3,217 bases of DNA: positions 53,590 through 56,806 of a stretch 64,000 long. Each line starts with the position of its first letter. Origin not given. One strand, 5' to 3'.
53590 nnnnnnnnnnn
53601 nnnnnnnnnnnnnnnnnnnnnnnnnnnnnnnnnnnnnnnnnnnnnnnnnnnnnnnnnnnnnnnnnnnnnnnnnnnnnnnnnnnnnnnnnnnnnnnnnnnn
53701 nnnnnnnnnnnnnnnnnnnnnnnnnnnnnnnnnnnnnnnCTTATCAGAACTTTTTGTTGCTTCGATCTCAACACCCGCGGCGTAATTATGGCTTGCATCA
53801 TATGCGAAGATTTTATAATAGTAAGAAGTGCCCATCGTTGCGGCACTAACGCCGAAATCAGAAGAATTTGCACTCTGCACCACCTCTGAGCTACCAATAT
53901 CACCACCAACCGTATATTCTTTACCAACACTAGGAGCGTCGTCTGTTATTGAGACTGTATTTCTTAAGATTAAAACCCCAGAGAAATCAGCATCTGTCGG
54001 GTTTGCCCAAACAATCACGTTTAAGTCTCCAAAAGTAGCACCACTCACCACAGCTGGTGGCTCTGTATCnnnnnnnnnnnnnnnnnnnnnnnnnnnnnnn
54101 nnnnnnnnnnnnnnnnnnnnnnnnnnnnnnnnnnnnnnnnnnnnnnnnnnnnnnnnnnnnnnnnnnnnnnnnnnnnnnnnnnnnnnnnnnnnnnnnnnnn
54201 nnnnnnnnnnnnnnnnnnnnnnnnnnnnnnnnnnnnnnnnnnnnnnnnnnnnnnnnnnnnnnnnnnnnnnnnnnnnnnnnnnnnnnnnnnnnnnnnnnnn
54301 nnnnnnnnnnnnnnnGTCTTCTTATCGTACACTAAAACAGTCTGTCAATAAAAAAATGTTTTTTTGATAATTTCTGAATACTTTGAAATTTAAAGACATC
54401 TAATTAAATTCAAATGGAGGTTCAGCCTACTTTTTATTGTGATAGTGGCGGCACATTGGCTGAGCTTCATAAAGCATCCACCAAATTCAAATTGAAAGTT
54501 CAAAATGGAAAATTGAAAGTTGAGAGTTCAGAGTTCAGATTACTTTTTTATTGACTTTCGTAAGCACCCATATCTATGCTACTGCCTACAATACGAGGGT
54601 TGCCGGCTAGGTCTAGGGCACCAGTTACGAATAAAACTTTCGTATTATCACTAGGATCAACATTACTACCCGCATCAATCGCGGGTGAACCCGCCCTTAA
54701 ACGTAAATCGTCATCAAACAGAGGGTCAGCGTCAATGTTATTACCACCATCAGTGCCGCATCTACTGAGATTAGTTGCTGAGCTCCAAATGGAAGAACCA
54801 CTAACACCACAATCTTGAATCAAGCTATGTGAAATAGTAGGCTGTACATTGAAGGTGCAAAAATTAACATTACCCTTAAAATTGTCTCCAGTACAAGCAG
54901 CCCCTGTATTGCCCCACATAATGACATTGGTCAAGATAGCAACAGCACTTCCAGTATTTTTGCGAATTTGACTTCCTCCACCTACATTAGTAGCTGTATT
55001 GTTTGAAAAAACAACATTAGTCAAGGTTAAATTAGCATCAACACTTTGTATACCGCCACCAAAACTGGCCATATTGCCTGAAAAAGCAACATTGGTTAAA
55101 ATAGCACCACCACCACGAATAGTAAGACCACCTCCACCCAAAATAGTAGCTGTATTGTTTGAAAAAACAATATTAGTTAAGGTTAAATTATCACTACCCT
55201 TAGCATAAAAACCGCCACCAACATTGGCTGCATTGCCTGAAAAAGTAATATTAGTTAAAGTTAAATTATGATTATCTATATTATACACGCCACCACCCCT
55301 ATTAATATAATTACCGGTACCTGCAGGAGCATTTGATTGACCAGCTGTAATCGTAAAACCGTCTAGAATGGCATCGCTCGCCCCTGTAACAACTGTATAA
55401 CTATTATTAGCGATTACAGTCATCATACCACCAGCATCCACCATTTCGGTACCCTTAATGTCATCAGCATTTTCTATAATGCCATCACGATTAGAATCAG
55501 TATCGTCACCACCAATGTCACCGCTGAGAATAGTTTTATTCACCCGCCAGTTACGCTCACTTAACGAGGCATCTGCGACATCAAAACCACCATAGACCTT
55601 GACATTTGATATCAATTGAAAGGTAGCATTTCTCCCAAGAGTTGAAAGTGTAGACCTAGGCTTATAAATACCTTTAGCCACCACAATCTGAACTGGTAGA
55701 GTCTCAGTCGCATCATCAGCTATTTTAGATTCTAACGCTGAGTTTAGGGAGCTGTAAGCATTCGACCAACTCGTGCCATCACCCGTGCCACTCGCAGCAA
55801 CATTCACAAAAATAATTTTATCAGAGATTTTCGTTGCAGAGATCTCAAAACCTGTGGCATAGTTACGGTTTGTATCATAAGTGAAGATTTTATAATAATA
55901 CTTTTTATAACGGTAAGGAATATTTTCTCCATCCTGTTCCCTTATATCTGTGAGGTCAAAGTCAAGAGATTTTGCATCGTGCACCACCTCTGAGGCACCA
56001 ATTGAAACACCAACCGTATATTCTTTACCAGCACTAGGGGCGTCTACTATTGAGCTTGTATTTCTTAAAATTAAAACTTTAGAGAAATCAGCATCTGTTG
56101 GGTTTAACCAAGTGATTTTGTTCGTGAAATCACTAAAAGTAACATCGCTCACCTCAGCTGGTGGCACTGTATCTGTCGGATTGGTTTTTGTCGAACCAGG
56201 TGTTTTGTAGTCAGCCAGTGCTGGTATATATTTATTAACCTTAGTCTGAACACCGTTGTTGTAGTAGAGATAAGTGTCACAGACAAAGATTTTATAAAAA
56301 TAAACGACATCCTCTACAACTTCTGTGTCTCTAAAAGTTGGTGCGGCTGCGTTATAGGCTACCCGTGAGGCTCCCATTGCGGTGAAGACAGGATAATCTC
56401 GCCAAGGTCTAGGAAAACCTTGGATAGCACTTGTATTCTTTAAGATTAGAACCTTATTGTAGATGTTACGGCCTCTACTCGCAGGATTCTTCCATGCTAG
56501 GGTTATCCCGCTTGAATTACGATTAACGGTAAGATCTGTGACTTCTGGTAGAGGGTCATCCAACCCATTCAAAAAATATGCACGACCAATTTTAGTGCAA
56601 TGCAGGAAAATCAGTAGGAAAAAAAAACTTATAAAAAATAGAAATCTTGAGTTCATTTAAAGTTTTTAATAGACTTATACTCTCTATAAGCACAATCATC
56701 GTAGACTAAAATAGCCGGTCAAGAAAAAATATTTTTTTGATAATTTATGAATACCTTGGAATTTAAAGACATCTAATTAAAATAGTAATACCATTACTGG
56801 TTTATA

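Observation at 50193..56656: Mosaic paralog family: conserved ends, hypervariable beta-helix core, blocks shared in different combinations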

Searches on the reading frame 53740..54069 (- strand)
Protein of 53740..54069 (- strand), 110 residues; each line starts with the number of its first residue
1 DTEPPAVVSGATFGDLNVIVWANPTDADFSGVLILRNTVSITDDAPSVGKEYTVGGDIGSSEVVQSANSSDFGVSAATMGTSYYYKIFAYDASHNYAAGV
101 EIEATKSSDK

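Call 73: predict_structure(alignment_id=A2)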
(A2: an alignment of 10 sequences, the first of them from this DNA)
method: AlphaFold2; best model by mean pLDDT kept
length: 110 residues; sequences in the alignment: 10
mean_pLDDT: 81.8   pTM: 0.76
mean pLDDT of the five models: 81.8, 80.6, 60.8, 60.6, 48.7
residues with pLDDT >= 90: 28; 70-90: 66; 50-70: 15; < 50: 1
segments of 3 or more residues with pLDDT < 50: none
pLDDT, mean of each block of 10 residues (from residue 1): 69 73 76 91 89 91 83 74 90 87 77
secondary structure, 60 per line:
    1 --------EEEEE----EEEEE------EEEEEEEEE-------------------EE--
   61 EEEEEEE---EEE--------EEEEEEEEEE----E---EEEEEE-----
elements in order: E9-13 E18-22 E29-37 E61-67 E71-73 E82-91 E100-105

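Call 75: fold_search(model_id=the predicted structure, library=pdb)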
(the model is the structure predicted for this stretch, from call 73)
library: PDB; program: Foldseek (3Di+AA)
matches with E <= 10: 1335; with E <= 0.001: 0
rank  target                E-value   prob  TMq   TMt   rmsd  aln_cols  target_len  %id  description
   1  1wk0_MODEL_1_A        1.0e-03  1.00  0.63  0.52   3.0       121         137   13  Solution structure of Fibronectin type III domain derived from human KIAA0970 protein (released 2004-11-29)
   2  2dn7_MODEL_1_A        1.6e-03  1.00  0.56  0.57   4.6       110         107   14  Solution structures of the 6th fn3 domain of human receptor-type tyrosine-protein phosphatase F (released 2006-10-25)
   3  1x3d_MODEL_1_A        1.8e-03  1.00  0.67  0.63   5.4       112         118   10  Solution structure of the fibronectin type-III domain of human fibronectin type-III domain containing protein  (released 2005-11-02)
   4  1x5k_MODEL_1_A        1.9e-03  1.00  0.57  0.52   5.1       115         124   18  The solution structure of the sixth fibronectin type III domain of human Neogenin (released 2005-11-15)
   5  8iyk_F                2.2e-03  1.00  0.61  0.09   4.4       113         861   13  Tail tip conformation 1 of phage lambda tail (released 2023-10-18)
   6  8k35_A                2.2e-03  1.00  0.59  0.09   4.3       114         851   18  Structure of the bacteriophage lambda tail tip complex (released 2023-11-15)
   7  2db8_MODEL_1_A        3.6e-03  1.00  0.55  0.55   6.0       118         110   11  Solution structures of the fn3 domain of human Tripartite motif protein 9 (released 2006-06-15)
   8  8xci_F                4.2e-03  1.00  0.59  0.19   4.7       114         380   15  Open state of central tail fiber of bacteriophage lambda upon binding to LamB (released 2024-05-01)
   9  1k85_MODEL_1_A        4.7e-03  1.00  0.54  0.66   2.9       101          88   15  Solution structure of the fibronectin type III domain from Bacillus circulans WL-12 Chitinase A1. (released 2002-12-18)
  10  6hyf_C                4.7e-03  1.00  0.52  0.61   5.3       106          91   11  Crystal structure of the third FNIII domain from rat beta4 integrin, a binding site for periaxin (released 2019-05-08)
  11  8xcj_F                5.0e-03  1.00  0.63  0.19   4.1       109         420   16  Open State of central tail fiber of bacteriophage lambda upon binding to LamB (gpJ713-LamB complex) (released 2024-05-01)
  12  2e7h_MODEL_1_A        5.0e-03  1.00  0.50  0.50   6.1       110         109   14  Solution structure of the second fn3 domain from human Ephrin type-B receptor 4 (released 2007-07-10)
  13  2dlh_MODEL_1_A        5.3e-03  1.00  0.63  0.58   4.4       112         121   10  Solution structure of the second fn3 domain of human receptor-type tyrosine-protein phosphatase delta (released 2006-10-18)
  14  3b8y_A                5.6e-03  1.00  0.61  0.24   2.5       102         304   11  Crystal Structure of Pectate Lyase PelI from Erwinia chrysanthemi in complex with tetragalacturonic acid (released 2008-04-29)
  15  1x5x_MODEL_1_A        5.6e-03  1.00  0.56  0.57   5.6       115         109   14  Solution structure of the fibronectin type-III domain of human fibronectin type III domain containing protein  (released 2005-11-17)
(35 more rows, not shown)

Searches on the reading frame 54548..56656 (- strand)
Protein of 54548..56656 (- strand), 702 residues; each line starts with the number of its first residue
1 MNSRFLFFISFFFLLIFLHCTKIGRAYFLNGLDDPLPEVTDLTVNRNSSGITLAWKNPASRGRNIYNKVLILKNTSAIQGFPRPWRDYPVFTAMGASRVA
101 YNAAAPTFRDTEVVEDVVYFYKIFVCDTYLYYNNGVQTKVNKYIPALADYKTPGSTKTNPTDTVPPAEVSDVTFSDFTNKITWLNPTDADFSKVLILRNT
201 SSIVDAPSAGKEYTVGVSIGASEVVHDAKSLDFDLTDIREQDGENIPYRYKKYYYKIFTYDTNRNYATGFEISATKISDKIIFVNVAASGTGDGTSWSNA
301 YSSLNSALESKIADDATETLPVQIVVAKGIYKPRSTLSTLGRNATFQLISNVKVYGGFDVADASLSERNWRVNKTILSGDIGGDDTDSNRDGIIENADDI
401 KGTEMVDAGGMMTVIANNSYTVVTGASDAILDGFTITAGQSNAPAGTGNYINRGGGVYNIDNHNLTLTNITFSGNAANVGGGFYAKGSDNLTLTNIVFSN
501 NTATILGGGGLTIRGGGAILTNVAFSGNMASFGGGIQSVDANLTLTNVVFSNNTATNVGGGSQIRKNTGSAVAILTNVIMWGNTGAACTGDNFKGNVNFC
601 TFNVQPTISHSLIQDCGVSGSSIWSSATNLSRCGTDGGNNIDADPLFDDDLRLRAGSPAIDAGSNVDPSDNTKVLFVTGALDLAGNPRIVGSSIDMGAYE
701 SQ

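Call 4: search_protein_families(library=pfam, proteins=[window:54548-56656:-], max_evalue=0.1)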
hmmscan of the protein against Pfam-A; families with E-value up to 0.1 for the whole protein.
window:54548-56656:- (702 aa): 2 families
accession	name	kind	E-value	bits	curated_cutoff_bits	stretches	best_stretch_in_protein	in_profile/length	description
PF02415.23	Chlam_PMP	-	0.0091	16.6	20.6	0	495-521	1-18/19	Chlamydia polymorphic membrane protein (Chlamydia_PMP) repeat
PF16303.10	DUF4945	-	0.055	14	28.4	0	33-65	13-45/115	Domain of unknown function (DUF4945)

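Call 13: search_protein_families(library=ncbifam, proteins=[window:54548-56656:-], max_evalue=0.01)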
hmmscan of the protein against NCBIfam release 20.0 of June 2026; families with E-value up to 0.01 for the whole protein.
window:54548-56656:- (702 aa): 2 families
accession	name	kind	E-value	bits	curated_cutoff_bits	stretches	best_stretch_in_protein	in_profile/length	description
NF041518.1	choice_anch_Q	domain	1.1e-09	38.4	25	1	651-702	17-58/58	choice-of-anchor Q domain-containing protein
NF033185.1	B3_Acin_new2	exception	0.0083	15.3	625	0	508-604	52-148/285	putative subclass B3 metallo-beta-lactamase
